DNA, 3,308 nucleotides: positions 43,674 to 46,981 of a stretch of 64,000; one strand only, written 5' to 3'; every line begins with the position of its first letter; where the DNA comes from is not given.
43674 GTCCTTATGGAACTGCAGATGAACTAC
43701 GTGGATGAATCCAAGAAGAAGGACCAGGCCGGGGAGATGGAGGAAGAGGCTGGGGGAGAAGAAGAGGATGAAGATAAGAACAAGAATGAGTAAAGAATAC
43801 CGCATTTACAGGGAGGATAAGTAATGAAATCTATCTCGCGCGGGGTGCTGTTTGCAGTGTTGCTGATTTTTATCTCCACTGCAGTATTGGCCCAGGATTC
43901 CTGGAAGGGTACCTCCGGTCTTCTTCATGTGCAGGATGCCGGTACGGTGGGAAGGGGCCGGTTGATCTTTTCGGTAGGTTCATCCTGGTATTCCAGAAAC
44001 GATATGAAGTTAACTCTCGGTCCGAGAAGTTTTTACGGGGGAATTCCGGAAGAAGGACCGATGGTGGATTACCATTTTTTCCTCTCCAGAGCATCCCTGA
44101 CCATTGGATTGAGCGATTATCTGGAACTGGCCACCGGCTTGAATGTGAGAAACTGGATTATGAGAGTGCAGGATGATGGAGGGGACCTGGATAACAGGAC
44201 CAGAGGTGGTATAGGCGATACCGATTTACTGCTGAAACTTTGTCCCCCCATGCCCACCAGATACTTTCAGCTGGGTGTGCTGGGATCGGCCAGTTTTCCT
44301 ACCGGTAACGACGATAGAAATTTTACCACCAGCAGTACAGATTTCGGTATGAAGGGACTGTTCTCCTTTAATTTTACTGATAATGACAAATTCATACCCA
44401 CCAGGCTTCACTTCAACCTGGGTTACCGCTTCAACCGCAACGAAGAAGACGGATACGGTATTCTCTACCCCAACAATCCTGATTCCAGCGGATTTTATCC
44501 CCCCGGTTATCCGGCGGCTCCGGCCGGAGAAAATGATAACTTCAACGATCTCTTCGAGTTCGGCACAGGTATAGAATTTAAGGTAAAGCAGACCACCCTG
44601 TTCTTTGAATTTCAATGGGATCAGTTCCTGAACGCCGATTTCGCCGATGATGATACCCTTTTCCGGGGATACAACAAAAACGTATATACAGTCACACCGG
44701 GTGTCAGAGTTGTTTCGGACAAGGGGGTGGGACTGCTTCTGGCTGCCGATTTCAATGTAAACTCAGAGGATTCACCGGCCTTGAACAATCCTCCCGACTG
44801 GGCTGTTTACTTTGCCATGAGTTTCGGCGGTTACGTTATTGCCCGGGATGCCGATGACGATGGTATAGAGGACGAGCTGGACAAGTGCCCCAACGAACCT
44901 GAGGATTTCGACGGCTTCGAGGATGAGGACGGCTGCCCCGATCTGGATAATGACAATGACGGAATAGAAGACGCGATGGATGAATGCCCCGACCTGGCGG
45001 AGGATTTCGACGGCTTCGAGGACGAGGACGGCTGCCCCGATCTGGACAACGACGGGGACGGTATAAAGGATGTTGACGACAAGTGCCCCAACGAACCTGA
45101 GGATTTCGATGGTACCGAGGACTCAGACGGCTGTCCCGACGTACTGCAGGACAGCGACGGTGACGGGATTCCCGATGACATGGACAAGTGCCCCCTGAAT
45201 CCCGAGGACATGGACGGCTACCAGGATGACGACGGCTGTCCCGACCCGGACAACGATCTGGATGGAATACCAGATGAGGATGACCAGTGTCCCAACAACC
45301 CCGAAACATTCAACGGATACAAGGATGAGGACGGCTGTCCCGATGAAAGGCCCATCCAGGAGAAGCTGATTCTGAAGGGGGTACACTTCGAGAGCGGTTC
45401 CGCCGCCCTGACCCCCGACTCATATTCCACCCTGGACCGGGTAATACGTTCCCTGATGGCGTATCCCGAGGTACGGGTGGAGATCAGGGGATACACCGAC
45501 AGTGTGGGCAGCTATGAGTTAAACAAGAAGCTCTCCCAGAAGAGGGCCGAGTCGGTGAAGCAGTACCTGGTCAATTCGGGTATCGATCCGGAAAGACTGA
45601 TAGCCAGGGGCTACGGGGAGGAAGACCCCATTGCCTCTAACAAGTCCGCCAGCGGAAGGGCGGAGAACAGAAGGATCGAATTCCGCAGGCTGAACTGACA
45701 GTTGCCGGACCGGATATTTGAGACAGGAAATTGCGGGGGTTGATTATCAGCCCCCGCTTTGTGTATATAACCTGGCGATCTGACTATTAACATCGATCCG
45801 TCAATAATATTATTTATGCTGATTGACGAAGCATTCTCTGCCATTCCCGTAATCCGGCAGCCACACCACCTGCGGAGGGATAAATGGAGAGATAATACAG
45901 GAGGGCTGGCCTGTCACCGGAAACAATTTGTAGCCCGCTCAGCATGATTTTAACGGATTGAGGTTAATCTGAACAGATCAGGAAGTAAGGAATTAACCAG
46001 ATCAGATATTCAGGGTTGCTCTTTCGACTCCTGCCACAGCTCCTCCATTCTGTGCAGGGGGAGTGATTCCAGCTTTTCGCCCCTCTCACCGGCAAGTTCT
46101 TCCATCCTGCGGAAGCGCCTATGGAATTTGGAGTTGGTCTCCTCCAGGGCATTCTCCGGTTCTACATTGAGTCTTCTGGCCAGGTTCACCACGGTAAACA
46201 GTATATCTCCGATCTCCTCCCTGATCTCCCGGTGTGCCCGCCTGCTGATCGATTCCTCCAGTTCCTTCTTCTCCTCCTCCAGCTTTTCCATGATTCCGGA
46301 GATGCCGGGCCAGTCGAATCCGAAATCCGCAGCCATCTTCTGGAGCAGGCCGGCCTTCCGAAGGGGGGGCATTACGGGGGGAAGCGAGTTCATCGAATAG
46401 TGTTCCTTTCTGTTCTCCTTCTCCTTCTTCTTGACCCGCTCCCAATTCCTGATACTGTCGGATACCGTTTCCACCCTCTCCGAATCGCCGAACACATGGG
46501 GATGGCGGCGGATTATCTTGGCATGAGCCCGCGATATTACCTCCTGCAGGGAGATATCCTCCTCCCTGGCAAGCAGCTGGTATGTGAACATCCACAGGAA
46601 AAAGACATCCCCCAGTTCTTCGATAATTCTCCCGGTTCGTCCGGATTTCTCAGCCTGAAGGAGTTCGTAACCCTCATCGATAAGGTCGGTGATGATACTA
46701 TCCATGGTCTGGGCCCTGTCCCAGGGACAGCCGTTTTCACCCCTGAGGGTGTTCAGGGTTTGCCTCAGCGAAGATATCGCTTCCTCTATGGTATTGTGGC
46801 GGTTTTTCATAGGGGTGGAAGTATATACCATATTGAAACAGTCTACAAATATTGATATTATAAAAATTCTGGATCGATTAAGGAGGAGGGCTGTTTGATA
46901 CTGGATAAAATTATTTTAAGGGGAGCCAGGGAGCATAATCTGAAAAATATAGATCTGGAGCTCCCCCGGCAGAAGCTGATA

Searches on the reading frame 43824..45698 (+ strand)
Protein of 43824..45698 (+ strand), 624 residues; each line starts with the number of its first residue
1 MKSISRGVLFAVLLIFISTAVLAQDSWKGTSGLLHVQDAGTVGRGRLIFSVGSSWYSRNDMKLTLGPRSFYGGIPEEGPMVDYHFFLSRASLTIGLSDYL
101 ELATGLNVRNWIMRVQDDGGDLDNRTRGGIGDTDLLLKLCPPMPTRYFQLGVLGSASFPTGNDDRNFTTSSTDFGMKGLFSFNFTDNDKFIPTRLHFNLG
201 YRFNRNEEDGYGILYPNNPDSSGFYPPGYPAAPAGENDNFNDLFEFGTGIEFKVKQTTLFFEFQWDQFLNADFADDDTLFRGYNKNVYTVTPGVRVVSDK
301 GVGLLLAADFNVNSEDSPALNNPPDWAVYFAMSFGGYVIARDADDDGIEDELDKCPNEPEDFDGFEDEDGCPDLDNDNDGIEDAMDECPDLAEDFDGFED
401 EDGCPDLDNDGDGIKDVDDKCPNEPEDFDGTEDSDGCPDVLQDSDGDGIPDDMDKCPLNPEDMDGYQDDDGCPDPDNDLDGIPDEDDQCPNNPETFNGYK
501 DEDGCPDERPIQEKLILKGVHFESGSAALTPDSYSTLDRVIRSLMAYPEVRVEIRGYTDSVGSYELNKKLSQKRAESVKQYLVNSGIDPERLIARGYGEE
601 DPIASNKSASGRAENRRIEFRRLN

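Call 14: search_protein_families(library=pfam, proteins=[window:43824-45698:+], max_evalue=0.01)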
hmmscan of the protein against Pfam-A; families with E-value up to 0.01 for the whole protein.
window:43824-45698:+ (624 aa): 3 families
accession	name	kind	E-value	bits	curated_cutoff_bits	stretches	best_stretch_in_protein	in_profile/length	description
PF00691.25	OmpA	-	1.3e-25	90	27.2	1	522-616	2-98/98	OmpA family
PF02412.23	TSP_3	-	2.8e-09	37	25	0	342-360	15-33/36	Thrombospondin type 3 repeat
PF05359.17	DUF748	-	6.7e-06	24.9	50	0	517-560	878-921/1037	Domain of Unknown Function (DUF748)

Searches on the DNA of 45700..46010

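Call 84: search_rna_families(source=window, start=45700, end=46010, threshold=evalue, max_evalue=10)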
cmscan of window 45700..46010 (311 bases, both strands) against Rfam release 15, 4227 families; matches with E-value up to 10: 2.
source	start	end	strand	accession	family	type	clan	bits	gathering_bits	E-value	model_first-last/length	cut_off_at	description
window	45743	45802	-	RF01905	HOTAIR_2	Gene; lncRNA;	-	10.7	60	4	1-69/69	no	HOTAIR conserved region 2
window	45856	45995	-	RF01877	MIAT_exon5_3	Gene; lncRNA;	-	8.4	90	0.66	253-382/382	no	Myocardial infarction associated transcript exon 5 conserved region 3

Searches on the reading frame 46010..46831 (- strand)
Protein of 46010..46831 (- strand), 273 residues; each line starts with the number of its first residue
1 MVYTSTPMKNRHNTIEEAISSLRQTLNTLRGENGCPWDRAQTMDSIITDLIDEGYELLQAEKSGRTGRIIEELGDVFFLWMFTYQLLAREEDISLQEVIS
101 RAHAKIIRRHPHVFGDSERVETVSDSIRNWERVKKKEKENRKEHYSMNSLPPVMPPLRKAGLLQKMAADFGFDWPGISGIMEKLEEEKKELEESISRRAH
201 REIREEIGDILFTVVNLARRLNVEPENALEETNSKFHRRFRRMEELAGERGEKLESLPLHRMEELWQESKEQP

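Call 14: search_protein_families(library=pfam, proteins=[window:46010-46831:-], max_evalue=0.01)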
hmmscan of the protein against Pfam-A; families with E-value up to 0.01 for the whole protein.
window:46010-46831:- (273 aa): 3 families
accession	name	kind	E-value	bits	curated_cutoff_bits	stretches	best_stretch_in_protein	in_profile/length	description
PF03819.22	MazG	-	7.4e-28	97.1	22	2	41-114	1-74/74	MazG nucleotide pyrophosphohydrolase domain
PF01503.22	PRA-PH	-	1.3e-10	42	21.3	2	180-233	30-83/86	Phosphoribosyl-ATP pyrophosphohydrolase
PF12643.12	MazG-like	-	1.9e-07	31.6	27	1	188-235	19-65/85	MazG-like family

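Call 20: find_encoding_contigs(protein=window:46010-46831:-, flank=10000, max_places=10)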
Protein window:46010-46831:- (273 aa): 3 contigs read that carry it; 2 places shown.
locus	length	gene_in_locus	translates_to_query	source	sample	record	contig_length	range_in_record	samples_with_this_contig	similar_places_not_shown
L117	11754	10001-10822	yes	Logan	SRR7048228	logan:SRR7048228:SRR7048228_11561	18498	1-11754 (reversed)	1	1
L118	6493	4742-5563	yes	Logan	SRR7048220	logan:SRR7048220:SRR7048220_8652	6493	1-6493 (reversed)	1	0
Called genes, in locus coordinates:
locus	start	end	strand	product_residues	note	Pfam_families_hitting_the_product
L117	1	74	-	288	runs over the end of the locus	PF08843:AbiEii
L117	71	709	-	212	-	-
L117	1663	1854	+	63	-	-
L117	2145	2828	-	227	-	PF00989:PAS, PF13188:PAS_8 (faint), PF13596:PAS_10 (faint), PF08448:PAS_4 (weak), PF13426:PAS_9, PF00512:HisKA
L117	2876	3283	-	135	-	PF00072:Response_reg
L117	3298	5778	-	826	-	PF13185:GAF_2 (faint), PF00512:HisKA, PF02518:HATPase_c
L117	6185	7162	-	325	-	PF01073:3Beta_HSD, PF01370:Epimerase, PF02719:Polysacc_synt_2, PF04321:RmlD_sub_bind, PF05368:NmrA (weak), PF13460:NAD_binding_10 (weak), PF16363:GDP_Man_Dehyd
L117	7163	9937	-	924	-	PF00005:ABC_tran (faint), PF02463:SMC_N (faint), PF13191:AAA_16 (faint), PF13555:AAA_29 (faint), PF20703:nSTAND1 (faint), PF17760:UvrA_inter, PF17755:UvrA_DNA-bind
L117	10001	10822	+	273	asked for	PF01503:PRA-PH (faint), PF03819:MazG, PF12643:MazG-like (faint), PF03819:MazG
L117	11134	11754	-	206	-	?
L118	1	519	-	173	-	?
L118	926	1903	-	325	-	PF01073:3Beta_HSD, PF01370:Epimerase, PF02719:Polysacc_synt_2, PF04321:RmlD_sub_bind, PF05368:NmrA (weak), PF13460:NAD_binding_10 (weak), PF16363:GDP_Man_Dehyd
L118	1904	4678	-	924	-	PF00005:ABC_tran (faint), PF02463:SMC_N (faint), PF13191:AAA_16 (faint), PF13555:AAA_29 (faint), PF20703:nSTAND1 (faint), PF17760:UvrA_inter, PF17755:UvrA_DNA-bind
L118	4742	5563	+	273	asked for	PF01503:PRA-PH (faint), PF03819:MazG, PF12643:MazG-like (faint), PF03819:MazG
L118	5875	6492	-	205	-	?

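Call 29: find_homologous_proteins(query=window:46010-46831:-, max_evalue=1e-40)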
Query window:46010-46831:- (273 aa): 4852 proteins with E <= 1e-40 among 8000 candidates; the best 120 are listed.
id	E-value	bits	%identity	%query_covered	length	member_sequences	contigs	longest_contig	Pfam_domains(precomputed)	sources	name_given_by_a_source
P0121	3.1e-176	602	100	100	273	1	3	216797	PF03819.23,PF12643.13,PF01503.23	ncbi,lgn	-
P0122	9.6e-82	293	53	97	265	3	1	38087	PF03819.23,PF01503.23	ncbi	-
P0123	2.7e-80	288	53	97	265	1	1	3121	PF03819.23,PF12643.13,PF01503.23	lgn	-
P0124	3.8e-80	287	54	96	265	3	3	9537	PF03819.23,PF12643.13,PF01503.23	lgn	-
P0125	1.0e-79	286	51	97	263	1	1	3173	PF03819.23,PF12643.13,PF01503.23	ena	-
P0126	1.1e-79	286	53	93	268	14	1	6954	PF03819.23,PF12643.13,PF01503.23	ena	-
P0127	2.1e-79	285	53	93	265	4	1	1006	PF03819.23,PF12643.13,PF01503.23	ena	-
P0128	2.1e-79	285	52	97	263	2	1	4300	PF03819.23,PF12643.13,PF01503.23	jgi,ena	-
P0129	5.6e-79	284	52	98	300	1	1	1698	PF03819.23,PF12643.13,PF01503.23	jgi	jgi:tetrapyrrole methylase family protein/MazG family protein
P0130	8.8e-79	283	52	93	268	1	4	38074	PF03819.23,PF01503.23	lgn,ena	-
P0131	1.0e-78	283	55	93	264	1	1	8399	PF03819.23,PF01503.23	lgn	-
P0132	2.8e-78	281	51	96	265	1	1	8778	PF03819.23,PF12643.13,PF01503.23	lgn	-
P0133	2.9e-78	281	50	99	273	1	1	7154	PF03819.23,PF12643.13,PF01503.23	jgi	jgi:MazG family protein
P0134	3.6e-78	281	55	92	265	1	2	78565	PF03819.23,PF01503.23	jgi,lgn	jgi:tetrapyrrole methylase family protein/MazG family protein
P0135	5.9e-78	280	53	93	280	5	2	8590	PF03819.23,PF01503.23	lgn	-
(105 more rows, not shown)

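Call 30: find_encoding_contigs(protein=P0122, flank=10000, max_places=3)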
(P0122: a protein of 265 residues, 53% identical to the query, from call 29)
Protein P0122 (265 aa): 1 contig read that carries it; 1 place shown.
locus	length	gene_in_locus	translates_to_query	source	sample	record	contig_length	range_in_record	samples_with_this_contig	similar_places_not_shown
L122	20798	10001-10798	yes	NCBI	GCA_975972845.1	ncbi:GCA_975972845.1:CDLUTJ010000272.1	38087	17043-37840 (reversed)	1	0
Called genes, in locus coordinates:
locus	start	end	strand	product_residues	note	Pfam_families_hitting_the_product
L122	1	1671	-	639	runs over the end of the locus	?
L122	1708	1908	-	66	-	-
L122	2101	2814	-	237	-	PF00989:PAS, PF13188:PAS_8, PF08448:PAS_4, PF13596:PAS_10, PF13426:PAS_9, PF00512:HisKA (weak)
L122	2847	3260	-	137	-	PF00072:Response_reg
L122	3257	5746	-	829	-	PF13185:GAF_2 (weak), PF00512:HisKA, PF02518:HATPase_c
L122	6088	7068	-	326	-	PF01073:3Beta_HSD, PF01370:Epimerase, PF02719:Polysacc_synt_2, PF04321:RmlD_sub_bind, PF05368:NmrA (weak), PF13460:NAD_binding_10, PF16363:GDP_Man_Dehyd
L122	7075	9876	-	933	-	PF00005:ABC_tran (faint), PF02463:SMC_N (faint), PF13191:AAA_16 (faint), PF13481:AAA_25 (faint), PF13555:AAA_29 (faint), PF13304:AAA_21 (faint), PF17760:UvrA_inter, PF17755:UvrA_DNA-bind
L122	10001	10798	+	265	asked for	PF01503:PRA-PH (faint), PF03819:MazG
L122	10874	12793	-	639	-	PF02412:TSP_3 (faint), PF00691:OmpA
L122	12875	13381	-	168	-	PF08899:DUF1844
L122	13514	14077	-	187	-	PF13560:HTH_31, PF01381:HTH_3, PF12844:HTH_19, PF13443:HTH_26 (weak), PF07883:Cupin_2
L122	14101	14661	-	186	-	PF13560:HTH_31, PF01381:HTH_3, PF12844:HTH_19 (faint), PF07883:Cupin_2, PF02311:AraC_binding (faint)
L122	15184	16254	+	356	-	PF01075:Glyco_transf_9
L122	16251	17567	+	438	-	PF04413:Glycos_transf_N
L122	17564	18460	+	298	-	PF04055:Radical_SAM, PF13186:SPASM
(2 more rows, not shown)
